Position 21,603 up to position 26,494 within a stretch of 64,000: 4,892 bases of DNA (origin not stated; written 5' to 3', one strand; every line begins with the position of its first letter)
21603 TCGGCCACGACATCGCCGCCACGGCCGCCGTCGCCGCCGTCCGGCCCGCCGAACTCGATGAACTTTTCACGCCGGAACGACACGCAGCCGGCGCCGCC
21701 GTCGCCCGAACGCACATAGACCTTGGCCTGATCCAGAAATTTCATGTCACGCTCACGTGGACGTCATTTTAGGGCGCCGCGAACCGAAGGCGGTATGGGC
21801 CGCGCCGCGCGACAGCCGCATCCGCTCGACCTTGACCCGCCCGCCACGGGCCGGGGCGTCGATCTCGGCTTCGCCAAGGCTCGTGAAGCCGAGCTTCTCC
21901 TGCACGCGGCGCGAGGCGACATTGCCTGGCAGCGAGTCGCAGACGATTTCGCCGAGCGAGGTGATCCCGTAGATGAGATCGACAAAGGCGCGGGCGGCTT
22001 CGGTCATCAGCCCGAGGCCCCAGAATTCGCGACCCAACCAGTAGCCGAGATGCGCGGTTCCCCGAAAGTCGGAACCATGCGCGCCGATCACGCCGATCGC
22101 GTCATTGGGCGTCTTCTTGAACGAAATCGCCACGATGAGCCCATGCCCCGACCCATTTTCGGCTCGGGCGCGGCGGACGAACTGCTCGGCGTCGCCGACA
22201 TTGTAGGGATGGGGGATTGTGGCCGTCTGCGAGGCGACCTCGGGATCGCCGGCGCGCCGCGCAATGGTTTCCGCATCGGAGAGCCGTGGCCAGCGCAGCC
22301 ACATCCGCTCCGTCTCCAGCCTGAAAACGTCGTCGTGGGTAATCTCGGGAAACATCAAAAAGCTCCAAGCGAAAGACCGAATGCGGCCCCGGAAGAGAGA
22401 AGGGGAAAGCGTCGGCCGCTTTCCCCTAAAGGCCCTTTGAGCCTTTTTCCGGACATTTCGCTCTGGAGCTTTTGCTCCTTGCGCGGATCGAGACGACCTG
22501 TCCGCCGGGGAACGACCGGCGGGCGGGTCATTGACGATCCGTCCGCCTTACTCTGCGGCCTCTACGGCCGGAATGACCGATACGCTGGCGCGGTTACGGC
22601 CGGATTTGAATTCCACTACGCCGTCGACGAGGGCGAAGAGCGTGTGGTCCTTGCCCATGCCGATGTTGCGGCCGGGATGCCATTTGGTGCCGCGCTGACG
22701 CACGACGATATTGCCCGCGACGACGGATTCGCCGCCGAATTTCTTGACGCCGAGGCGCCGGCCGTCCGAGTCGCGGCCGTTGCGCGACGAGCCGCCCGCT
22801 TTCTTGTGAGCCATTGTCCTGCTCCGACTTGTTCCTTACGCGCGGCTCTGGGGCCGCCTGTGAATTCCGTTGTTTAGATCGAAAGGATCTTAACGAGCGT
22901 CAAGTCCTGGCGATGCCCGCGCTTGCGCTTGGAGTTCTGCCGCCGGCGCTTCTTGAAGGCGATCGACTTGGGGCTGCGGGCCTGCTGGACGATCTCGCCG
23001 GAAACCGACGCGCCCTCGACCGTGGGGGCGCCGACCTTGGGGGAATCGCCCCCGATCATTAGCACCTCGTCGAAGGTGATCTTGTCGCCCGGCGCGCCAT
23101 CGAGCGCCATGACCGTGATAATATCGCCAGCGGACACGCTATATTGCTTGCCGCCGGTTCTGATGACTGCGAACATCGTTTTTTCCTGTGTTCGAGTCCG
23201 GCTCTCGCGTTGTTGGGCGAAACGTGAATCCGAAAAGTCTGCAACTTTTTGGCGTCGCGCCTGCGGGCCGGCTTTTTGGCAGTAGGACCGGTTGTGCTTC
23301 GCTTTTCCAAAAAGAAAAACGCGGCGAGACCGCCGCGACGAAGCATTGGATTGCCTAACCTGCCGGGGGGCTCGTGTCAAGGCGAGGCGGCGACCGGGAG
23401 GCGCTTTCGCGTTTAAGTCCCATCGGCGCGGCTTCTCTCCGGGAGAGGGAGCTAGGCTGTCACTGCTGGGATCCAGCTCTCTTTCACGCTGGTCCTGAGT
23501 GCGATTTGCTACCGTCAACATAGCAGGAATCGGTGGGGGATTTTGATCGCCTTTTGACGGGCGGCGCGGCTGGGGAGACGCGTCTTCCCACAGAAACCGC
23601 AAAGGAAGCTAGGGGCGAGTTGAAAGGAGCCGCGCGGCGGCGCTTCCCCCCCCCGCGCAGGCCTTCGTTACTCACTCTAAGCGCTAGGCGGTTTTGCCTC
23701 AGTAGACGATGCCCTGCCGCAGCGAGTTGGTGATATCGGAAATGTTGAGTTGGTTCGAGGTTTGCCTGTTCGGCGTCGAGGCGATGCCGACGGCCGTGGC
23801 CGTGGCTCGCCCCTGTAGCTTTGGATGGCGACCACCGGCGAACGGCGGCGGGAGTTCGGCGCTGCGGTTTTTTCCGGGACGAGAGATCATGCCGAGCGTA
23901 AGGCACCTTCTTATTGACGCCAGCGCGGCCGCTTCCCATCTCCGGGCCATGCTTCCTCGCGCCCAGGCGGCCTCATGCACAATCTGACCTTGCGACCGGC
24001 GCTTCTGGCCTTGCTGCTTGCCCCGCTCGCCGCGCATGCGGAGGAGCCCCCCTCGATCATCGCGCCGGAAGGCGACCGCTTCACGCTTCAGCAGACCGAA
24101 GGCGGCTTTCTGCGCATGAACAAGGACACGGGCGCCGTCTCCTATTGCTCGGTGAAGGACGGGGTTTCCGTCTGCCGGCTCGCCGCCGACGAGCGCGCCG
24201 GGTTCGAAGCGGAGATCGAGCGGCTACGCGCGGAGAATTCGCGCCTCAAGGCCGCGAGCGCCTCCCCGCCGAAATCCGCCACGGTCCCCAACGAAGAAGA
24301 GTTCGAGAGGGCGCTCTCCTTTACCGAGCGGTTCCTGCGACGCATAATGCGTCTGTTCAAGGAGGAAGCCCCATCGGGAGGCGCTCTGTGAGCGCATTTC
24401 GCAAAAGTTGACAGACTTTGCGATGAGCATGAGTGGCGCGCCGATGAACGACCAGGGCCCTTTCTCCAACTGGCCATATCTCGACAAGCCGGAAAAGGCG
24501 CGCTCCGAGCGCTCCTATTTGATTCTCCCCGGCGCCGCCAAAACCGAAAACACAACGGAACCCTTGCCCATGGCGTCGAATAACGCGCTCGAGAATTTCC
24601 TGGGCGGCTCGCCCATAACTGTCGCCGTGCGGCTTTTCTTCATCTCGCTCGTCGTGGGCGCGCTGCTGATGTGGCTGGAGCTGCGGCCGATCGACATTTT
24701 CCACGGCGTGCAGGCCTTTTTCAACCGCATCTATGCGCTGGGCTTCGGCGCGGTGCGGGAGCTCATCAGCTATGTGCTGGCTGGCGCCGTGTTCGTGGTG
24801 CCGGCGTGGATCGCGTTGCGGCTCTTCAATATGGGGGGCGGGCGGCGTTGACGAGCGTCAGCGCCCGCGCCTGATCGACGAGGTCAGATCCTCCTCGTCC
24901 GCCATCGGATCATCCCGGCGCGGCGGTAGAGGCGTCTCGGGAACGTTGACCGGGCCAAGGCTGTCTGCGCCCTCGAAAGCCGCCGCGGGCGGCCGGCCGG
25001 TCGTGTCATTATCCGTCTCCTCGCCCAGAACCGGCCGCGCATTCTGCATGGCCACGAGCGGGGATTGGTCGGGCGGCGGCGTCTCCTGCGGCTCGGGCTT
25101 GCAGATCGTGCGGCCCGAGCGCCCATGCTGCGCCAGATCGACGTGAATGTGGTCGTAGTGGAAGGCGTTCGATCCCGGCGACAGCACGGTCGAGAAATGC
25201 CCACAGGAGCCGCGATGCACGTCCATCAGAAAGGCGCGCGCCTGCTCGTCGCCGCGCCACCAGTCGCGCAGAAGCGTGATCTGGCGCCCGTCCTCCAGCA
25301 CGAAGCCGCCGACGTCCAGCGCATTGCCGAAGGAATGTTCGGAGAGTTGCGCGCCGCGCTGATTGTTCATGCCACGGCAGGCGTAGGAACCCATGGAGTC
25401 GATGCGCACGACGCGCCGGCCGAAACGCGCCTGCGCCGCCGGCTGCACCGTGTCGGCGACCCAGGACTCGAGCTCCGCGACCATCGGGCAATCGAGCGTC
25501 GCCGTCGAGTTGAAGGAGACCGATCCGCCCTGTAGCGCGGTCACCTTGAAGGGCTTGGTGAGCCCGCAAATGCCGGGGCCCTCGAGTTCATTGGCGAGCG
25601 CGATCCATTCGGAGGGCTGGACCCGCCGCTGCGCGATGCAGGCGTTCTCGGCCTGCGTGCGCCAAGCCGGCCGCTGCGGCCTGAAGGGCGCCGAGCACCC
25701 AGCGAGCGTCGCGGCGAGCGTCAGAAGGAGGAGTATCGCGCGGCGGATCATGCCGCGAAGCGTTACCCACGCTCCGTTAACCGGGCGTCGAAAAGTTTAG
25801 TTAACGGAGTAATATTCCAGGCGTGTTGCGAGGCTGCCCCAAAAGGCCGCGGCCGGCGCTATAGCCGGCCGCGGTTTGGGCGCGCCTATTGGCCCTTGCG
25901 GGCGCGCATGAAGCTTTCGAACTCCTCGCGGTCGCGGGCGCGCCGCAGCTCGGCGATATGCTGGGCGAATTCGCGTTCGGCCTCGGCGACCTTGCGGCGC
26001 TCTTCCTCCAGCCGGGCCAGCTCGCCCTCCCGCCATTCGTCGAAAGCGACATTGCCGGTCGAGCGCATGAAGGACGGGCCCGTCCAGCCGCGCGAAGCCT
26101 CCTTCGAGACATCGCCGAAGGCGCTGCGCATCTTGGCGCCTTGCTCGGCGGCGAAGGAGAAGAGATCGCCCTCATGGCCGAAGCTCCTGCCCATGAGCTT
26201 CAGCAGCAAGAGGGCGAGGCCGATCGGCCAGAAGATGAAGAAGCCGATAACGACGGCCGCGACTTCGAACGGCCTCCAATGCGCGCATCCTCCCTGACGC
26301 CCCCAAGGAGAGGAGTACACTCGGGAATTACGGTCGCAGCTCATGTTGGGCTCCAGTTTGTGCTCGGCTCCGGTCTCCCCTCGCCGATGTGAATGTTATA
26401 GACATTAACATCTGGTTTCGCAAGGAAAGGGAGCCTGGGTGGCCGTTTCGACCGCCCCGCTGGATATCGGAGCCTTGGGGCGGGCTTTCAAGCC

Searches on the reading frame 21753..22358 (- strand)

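Call 93: search_protein_families(library=pfam, proteins=[window:21753-22358:-], max_evalue=0.001)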
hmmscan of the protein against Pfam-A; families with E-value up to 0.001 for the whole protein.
window:21753-22358:- (201 aa): 2 families
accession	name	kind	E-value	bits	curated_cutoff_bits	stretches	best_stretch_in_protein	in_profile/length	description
PF13302.13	Acetyltransf_3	-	8.3e-30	104.7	25.4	1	18-159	1-138/138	Acetyltransferase (GNAT) domain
PF00583.31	Acetyltransf_1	-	3e-05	24.7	20.7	1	53-158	15-116/116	Acetyltransferase (GNAT) family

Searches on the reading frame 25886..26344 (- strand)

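Call 30: search_protein_families(library=pfam, proteins=[window:25886-26344:-], max_evalue=0.001)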
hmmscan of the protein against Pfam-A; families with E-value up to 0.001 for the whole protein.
window:25886-26344:- (152 aa): 1 family
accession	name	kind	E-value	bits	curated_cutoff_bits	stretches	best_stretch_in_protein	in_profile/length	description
PF11014.13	DUF2852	-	1.5e-31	109.4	22.5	1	22-149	4-115/116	Protein of unknown function (DUF2852)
